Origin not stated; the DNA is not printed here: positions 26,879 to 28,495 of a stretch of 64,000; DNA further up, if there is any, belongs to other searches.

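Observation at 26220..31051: Tightly overlapping five-gene membrane operon: CDP-alcohol phosphatidyltransferase, LicC-like cytidylyltransferase-membrane fusion, orphan ExbD/TolR, FtsB-like, GGDEF cyclase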

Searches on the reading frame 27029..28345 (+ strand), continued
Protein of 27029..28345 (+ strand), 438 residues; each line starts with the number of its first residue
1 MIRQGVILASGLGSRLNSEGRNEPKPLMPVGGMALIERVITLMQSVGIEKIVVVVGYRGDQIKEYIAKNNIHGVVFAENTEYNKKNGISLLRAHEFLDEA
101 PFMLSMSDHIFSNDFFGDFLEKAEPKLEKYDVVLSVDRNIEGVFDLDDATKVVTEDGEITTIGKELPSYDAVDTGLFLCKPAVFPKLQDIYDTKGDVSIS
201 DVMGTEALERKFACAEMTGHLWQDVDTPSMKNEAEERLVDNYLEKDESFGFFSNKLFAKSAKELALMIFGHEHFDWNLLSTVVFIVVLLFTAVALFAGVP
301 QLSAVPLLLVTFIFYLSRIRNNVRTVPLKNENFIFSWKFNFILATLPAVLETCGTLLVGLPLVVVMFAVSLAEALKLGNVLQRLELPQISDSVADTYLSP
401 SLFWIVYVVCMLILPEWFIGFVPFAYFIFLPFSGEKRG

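Call 20: fold_search(model_id=the predicted structure, library=pdb)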
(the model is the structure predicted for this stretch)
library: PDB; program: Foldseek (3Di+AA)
matches with E <= 10: 1067; with E <= 0.001: 579
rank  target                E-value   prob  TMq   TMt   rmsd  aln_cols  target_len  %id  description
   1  4mnd                  4.6e-21  1.00  0.67  0.71   5.4       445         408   24  Crystal structure of Archaeoglobus fulgidus IPCT-DIPPS bifunctional membrane protein (released 2014-07-02)
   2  2xme_E                9.7e-17  1.00  0.42  0.87   3.0       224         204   32  The X-ray structure of CTP:inositol-1-phosphate cytidylyltransferase from Archaeoglobus fulgidus (released 2011-05-04)
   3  2xmh_D                4.9e-16  1.00  0.43  0.87   3.0       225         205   32  The X-ray structure of CTP:inositol-1-phosphate cytidylyltransferase from Archaeoglobus fulgidus (released 2011-05-04)
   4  4jd0                  5.7e-16  1.00  0.46  0.79   2.8       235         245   25  Structure of the inositol-1-phosphate CTP transferase from T. maritima. (released 2013-09-18)
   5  2xme_F                6.7e-16  1.00  0.43  0.86   3.1       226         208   31  The X-ray structure of CTP:inositol-1-phosphate cytidylyltransferase from Archaeoglobus fulgidus (released 2011-05-04)
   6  2xmh_C                9.1e-16  1.00  0.42  0.88   3.0       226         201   31  The X-ray structure of CTP:inositol-1-phosphate cytidylyltransferase from Archaeoglobus fulgidus (released 2011-05-04)
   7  2xme_D                1.2e-15  1.00  0.42  0.88   2.8       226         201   30  The X-ray structure of CTP:inositol-1-phosphate cytidylyltransferase from Archaeoglobus fulgidus (released 2011-05-04)
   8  2xme_J                1.6e-15  1.00  0.41  0.86   3.0       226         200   29  The X-ray structure of CTP:inositol-1-phosphate cytidylyltransferase from Archaeoglobus fulgidus (released 2011-05-04)
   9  2xme_G                2.0e-15  1.00  0.42  0.88   2.9       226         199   30  The X-ray structure of CTP:inositol-1-phosphate cytidylyltransferase from Archaeoglobus fulgidus (released 2011-05-04)
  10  2xme_C                2.8e-15  1.00  0.42  0.88   2.9       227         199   30  The X-ray structure of CTP:inositol-1-phosphate cytidylyltransferase from Archaeoglobus fulgidus (released 2011-05-04)
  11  2xme_I                2.9e-15  1.00  0.42  0.88   2.9       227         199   30  The X-ray structure of CTP:inositol-1-phosphate cytidylyltransferase from Archaeoglobus fulgidus (released 2011-05-04)
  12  2xme_K                3.2e-15  1.00  0.42  0.87   2.8       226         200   30  The X-ray structure of CTP:inositol-1-phosphate cytidylyltransferase from Archaeoglobus fulgidus (released 2011-05-04)
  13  2xme_A                4.2e-15  1.00  0.42  0.87   2.9       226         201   30  The X-ray structure of CTP:inositol-1-phosphate cytidylyltransferase from Archaeoglobus fulgidus (released 2011-05-04)
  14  2xmh_A                5.1e-15  1.00  0.41  0.88   2.7       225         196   30  The X-ray structure of CTP:inositol-1-phosphate cytidylyltransferase from Archaeoglobus fulgidus (released 2011-05-04)
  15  2xmh_B                5.7e-15  1.00  0.41  0.88   2.8       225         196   29  The X-ray structure of CTP:inositol-1-phosphate cytidylyltransferase from Archaeoglobus fulgidus (released 2011-05-04)
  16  2xme_H                5.9e-15  1.00  0.42  0.89   2.8       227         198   30  The X-ray structure of CTP:inositol-1-phosphate cytidylyltransferase from Archaeoglobus fulgidus (released 2011-05-04)
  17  2xme_B                6.9e-15  1.00  0.42  0.88   2.8       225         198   29  The X-ray structure of CTP:inositol-1-phosphate cytidylyltransferase from Archaeoglobus fulgidus (released 2011-05-04)
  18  2xme_L                7.3e-15  1.00  0.42  0.88   2.9       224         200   31  The X-ray structure of CTP:inositol-1-phosphate cytidylyltransferase from Archaeoglobus fulgidus (released 2011-05-04)
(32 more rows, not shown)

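Call 21: search_solved_structures(query=A1, max_evalue=1e-10, show_alignments=1)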
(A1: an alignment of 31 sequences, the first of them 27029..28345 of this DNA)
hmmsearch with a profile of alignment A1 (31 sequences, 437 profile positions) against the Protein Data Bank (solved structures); distinct sequences matched with E-value up to 1e-10: 8.
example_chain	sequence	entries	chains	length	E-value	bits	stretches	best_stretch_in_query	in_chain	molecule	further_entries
4mnd_A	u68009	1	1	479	3e-40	141.9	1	4-420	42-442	CTP L-myo-inositol-1-phosphate cytidylyltransferase/CDP-L-myo-inositol myo-inositolphospho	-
2xme_A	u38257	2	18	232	5.1e-35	124.7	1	4-230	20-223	CTP-INOSITOL-1-PHOSPHATE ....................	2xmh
4jd0_A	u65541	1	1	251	4.4e-26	95.2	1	2-230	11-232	Nucleotidyl transferase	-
6pd1_A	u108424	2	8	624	8.2e-19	71.3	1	1-121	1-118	Nucleotidyl transferase/aminotransferase, class V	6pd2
1jyk_A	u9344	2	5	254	2e-17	66.7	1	4-120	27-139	CTP:phosphocholine Cytidylyltransferase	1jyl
1tzf_A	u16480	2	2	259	5.8e-13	52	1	1-75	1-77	Glucose-1-phosphate cytidylyltransferase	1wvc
2ggo_A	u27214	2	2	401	2.3e-12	50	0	5-94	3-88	401aa long hypothetical glucose-1-phosphate thymidylyltransferase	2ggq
5z09_A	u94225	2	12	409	2.6e-12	49.8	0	5-94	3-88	Dual sugar-1-phosphate nucleotidylyltransferase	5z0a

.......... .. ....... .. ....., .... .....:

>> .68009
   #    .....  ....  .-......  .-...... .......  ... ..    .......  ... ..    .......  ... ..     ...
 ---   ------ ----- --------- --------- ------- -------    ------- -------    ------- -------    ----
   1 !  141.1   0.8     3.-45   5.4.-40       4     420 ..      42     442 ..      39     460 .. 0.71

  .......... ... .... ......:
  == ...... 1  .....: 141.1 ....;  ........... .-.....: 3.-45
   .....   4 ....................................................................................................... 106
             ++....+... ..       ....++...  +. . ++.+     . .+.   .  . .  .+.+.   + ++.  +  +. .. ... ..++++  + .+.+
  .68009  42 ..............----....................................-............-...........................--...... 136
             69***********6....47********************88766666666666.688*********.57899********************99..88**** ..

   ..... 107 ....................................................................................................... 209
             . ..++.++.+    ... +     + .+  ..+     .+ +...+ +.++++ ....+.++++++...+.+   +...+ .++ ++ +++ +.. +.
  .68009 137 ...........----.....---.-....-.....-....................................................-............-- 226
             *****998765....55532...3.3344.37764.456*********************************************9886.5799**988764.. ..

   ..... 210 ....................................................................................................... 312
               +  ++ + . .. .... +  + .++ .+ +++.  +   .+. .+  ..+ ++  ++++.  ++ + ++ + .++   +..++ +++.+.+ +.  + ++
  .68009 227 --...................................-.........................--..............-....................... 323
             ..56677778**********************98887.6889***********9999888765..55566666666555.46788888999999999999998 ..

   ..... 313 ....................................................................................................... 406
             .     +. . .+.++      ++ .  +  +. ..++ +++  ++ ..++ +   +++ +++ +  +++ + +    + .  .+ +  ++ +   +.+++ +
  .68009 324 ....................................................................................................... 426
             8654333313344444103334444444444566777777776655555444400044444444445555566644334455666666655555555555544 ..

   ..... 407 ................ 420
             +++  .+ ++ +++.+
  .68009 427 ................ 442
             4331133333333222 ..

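Call 27: find_encoding_contigs(protein=P0091, flank=8000, max_places=1)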
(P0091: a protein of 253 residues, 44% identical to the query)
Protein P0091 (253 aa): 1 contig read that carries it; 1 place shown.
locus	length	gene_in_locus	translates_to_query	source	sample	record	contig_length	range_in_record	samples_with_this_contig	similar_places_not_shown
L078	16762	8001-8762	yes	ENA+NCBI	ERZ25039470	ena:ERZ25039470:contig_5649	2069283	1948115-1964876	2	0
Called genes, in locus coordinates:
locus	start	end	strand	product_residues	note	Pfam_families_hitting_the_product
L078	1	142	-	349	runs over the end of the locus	PF00158:Sigma54_activat, PF01078:Mg_chelatase (faint), PF14532:Sigma54_activ_2, PF00004:AAA (weak), PF07728:AAA_5 (weak), PF25601:AAA_lid_14, PF02954:HTH_8 (weak)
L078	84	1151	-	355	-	PF01590:GAF, PF13185:GAF_2, PF13492:GAF_3, PF01590:GAF, PF13185:GAF_2, PF13492:GAF_3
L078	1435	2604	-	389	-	-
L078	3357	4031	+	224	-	-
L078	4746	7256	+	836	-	PF13620:CarboxypepD_reg, PF13715:CarbopepD_reg_2 (weak), PF14686:fn3_3 (weak), PF25183:OMP_b-brl_4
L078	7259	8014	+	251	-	PF17131:TP_0789-like, PF18939:DUF5686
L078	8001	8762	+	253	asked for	PF00483:NTP_transferase, PF12804:NTP_transf_3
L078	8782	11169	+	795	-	PF03706:LPG_synthase_TM, PF01066:CDP-OH_P_transf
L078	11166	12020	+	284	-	PF03372:Exo_endo_phos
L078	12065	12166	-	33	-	-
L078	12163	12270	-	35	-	-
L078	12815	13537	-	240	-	PF07638:Sigma70_ECF (faint), PF04542:Sigma70_r2, PF08281:Sigma70_r4_2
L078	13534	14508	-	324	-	-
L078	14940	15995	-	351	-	PF00158:Sigma54_activat, PF01078:Mg_chelatase (faint), PF13191:AAA_16 (weak), PF14532:Sigma54_activ_2, PF07728:AAA_5, PF25601:AAA_lid_14, PF02954:HTH_8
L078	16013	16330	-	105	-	-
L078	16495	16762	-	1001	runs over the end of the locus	PF08447:PAS_3, PF08448:PAS_4, PF08447:PAS_3, PF08447:PAS_3, PF00989:PAS, PF08448:PAS_4, PF13426:PAS_9, PF08447:PAS_3, +9 more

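Call 28: find_encoding_contigs(protein=P0078, flank=8000, max_places=1)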
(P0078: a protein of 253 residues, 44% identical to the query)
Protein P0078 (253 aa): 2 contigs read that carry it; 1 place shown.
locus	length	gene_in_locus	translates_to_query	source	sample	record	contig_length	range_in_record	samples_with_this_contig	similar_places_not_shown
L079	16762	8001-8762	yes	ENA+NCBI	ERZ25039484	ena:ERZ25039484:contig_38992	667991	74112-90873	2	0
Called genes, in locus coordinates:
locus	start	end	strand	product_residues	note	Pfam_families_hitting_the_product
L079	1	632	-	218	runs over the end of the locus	PF04542:Sigma70_r2, PF08281:Sigma70_r4_2, PF04545:Sigma70_r4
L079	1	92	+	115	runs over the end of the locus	-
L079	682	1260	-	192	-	PF13581:HATPase_c_2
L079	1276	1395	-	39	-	-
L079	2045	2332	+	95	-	-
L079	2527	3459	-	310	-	PF00582:Usp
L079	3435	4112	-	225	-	PF13189:Cytidylate_kin2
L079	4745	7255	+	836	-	PF13620:CarboxypepD_reg, PF13715:CarbopepD_reg_2 (weak), PF17210:SdrD_B (weak), PF25183:OMP_b-brl_4 (faint)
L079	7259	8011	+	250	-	PF18939:DUF5686, PF17131:TP_0789-like (weak)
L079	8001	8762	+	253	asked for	PF00483:NTP_transferase, PF12804:NTP_transf_3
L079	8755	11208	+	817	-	PF03706:LPG_synthase_TM, PF01066:CDP-OH_P_transf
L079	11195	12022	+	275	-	PF03372:Exo_endo_phos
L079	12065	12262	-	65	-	-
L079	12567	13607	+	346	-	-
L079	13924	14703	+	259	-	PF14321:DUF4382 (weak)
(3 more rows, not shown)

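Call 29: find_encoding_contigs(protein=P0094, flank=8000, max_places=1)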
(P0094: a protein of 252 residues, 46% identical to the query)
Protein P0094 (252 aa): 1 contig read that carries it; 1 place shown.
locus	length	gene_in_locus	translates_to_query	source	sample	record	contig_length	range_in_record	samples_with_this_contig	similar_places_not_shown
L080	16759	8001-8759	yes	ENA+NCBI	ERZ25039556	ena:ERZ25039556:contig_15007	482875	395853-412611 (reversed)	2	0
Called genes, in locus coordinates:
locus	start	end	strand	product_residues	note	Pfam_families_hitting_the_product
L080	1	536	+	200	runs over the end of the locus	PF13590:DUF4136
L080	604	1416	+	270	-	PF13441:Gly-zipper_YMGG (weak)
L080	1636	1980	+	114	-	-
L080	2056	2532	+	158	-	-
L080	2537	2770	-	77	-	-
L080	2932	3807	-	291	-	-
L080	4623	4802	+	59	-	-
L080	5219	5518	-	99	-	-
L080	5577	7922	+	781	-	PF13620:CarboxypepD_reg, PF13715:CarbopepD_reg_2, PF17210:SdrD_B (faint), PF22904:NOMO1-like_2nd (faint), PF00593:TonB_dep_Rec_b-barrel (weak), PF25183:OMP_b-brl_4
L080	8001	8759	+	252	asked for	PF00483:NTP_transferase, PF12804:NTP_transf_3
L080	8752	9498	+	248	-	-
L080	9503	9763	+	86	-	-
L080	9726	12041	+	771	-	PF01066:CDP-OH_P_transf, PF03372:Exo_endo_phos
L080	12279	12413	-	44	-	-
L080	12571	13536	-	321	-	PF14486:DUF4432 (faint)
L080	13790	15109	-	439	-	PF07519:Tannase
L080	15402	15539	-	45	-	-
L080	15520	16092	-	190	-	PF01915:Glyco_hydro_3_C, PF14310:Fn3-like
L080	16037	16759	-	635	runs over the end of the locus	PF00933:Glyco_hydro_3, PF01915:Glyco_hydro_3_C, PF07691:PA14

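Call 30: find_encoding_contigs(protein=P0065, flank=10000, max_places=1)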
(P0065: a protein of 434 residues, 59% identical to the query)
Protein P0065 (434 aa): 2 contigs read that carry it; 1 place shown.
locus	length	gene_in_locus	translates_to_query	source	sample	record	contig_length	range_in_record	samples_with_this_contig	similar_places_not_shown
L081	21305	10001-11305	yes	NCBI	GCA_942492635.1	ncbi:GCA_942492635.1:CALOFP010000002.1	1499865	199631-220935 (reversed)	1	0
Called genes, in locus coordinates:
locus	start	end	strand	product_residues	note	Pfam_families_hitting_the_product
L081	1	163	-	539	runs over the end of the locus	PF01590:GAF, PF13185:GAF_2, PF13492:GAF_3, PF01590:GAF, PF13185:GAF_2, PF13487:HD_5, PF01966:HD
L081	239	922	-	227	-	PF01578:Cytochrom_C_asm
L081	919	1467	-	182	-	-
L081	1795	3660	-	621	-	PF00672:HAMP, PF00015:MCPsignal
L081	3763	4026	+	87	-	PF01192:RNA_pol_Rpb6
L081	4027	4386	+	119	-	-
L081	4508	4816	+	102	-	-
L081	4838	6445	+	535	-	PF01344:Kelch_1 (faint), PF13418:Beta-prop_TYW4 (faint), PF24681:Kelch_KLHDC2_KLHL20_DRC7 (weak)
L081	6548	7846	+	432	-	PF00919:UPF0004, PF04055:Radical_SAM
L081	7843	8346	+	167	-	PF02577:BFN_dom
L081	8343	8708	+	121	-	PF04892:VanZ-LLP1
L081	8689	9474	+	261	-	PF01066:CDP-OH_P_transf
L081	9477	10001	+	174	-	-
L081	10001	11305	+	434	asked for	PF00483:NTP_transferase, PF12804:NTP_transf_3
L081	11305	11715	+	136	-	PF02472:ExbD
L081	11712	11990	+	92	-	-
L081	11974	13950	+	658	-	PF00990:GGDEF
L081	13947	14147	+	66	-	-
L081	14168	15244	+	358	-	PF01073:3Beta_HSD, PF01370:Epimerase, PF02719:Polysacc_synt_2, PF04321:RmlD_sub_bind, PF07993:NAD_binding_4, PF16363:GDP_Man_Dehyd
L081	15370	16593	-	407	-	PF08447:PAS_3, PF00072:Response_reg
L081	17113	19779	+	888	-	PF07494:Reg_prop (faint), PF07495:Y_Y_Y, PF00990:GGDEF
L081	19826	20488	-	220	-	PF01182:Glucosamine_iso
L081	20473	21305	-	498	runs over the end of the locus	PF00479:G6PD_N, PF02781:G6PD_C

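Call 31: find_encoding_contigs(protein=P0055, flank=10000, max_places=1)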
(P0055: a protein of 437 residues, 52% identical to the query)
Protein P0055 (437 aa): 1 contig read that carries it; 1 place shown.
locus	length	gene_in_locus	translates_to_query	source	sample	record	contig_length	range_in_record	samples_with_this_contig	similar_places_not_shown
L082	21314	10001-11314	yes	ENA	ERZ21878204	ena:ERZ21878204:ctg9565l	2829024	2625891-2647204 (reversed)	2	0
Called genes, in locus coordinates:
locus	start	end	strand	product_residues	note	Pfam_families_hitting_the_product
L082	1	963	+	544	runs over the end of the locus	PF00753:Lactamase_B, PF12706:Lactamase_B_2, PF22505:RNase_J_b_CASP, PF07521:RMMBL (weak), PF17770:RNase_J_C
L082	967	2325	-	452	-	PF01266:DAO (faint), PF03486:HI0933_like (faint), PF07992:Pyr_redox_2, PF13454:NAD_binding_9 (faint), PF13434:Lys_Orn_oxgnase (weak), PF13738:Pyr_redox_3, PF00070:Pyr_redox, PF02852:Pyr_redox_dim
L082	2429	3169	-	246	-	PF01113:DapB_N, PF05173:DapB_C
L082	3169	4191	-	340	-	PF01210:NAD_Gly3P_dh_N, PF02558:ApbA (weak), PF07479:NAD_Gly3P_dh_C, PF20618:GPD_NAD_C_bact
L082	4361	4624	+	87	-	PF01192:RNA_pol_Rpb6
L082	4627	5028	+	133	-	-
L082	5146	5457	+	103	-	-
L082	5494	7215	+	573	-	PF01344:Kelch_1 (faint), PF07646:Kelch_2 (faint), PF24681:Kelch_KLHDC2_KLHL20_DRC7 (weak)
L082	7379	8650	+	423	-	PF00919:UPF0004, PF04055:Radical_SAM, PF01938:TRAM (weak)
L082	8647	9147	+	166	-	-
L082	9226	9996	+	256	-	PF01066:CDP-OH_P_transf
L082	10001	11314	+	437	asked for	PF00483:NTP_transferase, PF12804:NTP_transf_3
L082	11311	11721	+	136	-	PF02472:ExbD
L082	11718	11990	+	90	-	PF04977:DivIC (weak)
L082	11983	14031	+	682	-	PF00990:GGDEF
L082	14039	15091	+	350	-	PF01073:3Beta_HSD, PF01370:Epimerase, PF02719:Polysacc_synt_2, PF04321:RmlD_sub_bind, PF16363:GDP_Man_Dehyd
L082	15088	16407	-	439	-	PF03721:UDPG_MGDP_dh_N, PF00984:UDPG_MGDP_dh, PF03720:UDPG_MGDP_dh_C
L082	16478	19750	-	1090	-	PF13570:Beta-prop_ACSF4 (faint), PF01839:FG-GAP (faint), PF13517:FG-GAP_3 (faint), PF13360:PQQ_2 (weak)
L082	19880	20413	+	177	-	PF14602:Hexapep_2 (faint), PF00132:Hexapep (weak)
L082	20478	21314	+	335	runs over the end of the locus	PF01073:3Beta_HSD, PF01370:Epimerase, PF02719:Polysacc_synt_2, PF04321:RmlD_sub_bind, PF13460:NAD_binding_10, PF16363:GDP_Man_Dehyd, PF07993:NAD_binding_4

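Call 32: find_encoding_contigs(protein=P0041, flank=10000, max_places=1)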
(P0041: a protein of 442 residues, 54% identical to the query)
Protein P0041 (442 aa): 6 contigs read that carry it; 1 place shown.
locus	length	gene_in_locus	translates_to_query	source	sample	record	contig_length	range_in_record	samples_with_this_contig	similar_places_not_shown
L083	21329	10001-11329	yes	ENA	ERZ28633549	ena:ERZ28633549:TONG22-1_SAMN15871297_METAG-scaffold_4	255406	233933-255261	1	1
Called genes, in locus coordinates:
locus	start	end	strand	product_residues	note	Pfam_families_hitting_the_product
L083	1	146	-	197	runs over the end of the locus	-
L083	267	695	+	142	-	-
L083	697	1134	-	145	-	PF02643:DUF192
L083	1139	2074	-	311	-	PF00586:AIRS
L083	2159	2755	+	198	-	-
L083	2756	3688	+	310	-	-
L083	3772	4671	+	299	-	PF01515:PTA_PTB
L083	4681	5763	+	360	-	PF00871:Acetate_kinase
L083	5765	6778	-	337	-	PF00814:TsaD, PF22521:HypF_C_2 (weak)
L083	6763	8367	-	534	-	PF00270:DEAD, PF00271:Helicase_C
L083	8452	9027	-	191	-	-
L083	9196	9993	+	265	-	PF01066:CDP-OH_P_transf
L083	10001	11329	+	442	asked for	PF00483:NTP_transferase, PF12804:NTP_transf_3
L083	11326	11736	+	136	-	PF02472:ExbD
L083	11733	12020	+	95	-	-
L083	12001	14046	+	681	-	PF00990:GGDEF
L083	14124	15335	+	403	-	PF00330:Aconitase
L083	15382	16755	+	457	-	PF00534:Glycos_transf_1, PF13692:Glyco_trans_1_4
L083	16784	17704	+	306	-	PF05036:SPOR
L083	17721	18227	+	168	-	PF00694:Aconitase_C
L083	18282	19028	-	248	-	PF00106:adh_short, PF08659:KR, PF13561:adh_short_C2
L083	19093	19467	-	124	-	PF06397:Desulfoferrod_N, PF01880:Desulfoferrodox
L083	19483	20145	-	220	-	PF23455:DUF7129 (faint), PF23458:DUF7130 (faint), PF00210:Ferritin (weak), PF02915:Rubrerythrin, PF21349:RUBY_RBDX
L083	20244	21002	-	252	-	PF01925:TauE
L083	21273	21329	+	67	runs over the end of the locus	?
